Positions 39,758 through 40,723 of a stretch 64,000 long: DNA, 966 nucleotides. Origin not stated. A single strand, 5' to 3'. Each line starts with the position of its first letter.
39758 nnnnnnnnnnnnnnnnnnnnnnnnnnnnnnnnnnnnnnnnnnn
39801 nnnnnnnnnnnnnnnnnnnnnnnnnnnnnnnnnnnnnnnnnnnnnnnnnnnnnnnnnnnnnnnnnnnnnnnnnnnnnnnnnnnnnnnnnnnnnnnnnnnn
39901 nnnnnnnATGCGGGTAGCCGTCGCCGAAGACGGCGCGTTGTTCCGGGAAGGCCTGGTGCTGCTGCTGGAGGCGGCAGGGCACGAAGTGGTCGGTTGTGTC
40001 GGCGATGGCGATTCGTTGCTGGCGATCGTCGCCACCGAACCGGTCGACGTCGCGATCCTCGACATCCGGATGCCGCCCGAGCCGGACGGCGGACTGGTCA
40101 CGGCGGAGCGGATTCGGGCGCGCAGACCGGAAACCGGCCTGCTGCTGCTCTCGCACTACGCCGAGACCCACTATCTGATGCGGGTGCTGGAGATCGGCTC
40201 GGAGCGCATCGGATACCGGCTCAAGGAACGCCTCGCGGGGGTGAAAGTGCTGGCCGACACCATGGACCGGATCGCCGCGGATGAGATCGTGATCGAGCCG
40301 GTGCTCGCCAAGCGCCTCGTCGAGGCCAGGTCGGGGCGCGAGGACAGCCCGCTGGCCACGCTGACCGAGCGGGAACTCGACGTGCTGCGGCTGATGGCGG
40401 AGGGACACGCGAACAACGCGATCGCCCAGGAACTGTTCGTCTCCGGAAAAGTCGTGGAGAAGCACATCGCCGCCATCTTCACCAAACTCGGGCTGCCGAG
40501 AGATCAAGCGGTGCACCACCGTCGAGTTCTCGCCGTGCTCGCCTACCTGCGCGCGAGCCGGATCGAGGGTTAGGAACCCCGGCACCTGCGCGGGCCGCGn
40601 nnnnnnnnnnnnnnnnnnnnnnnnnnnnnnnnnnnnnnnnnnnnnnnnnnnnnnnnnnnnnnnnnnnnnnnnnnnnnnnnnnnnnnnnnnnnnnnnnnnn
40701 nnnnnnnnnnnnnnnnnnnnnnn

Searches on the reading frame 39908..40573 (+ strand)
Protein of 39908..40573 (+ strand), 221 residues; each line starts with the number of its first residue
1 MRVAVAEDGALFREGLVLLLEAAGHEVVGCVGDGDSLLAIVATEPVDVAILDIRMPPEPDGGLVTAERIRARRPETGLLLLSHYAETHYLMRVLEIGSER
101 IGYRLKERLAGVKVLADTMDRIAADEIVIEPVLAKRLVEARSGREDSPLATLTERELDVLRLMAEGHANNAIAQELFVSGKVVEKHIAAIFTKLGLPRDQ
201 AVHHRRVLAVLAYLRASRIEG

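Call 61: search_protein_families(library=pfam, proteins=[window:39908-40573:+], max_evalue=0.0001)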
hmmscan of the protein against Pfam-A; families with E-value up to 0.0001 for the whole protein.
window:39908-40573:+ (221 aa): 2 families
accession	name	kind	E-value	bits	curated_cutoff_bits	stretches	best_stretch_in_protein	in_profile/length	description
PF00196.25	GerE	-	1.2e-14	54.1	23.5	1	151-201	2-52/57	Bacterial regulatory proteins, luxR family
PF00072.30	Response_reg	-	1.1e-13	51.8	30.2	1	3-98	1-93/111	Response regulator receiver domain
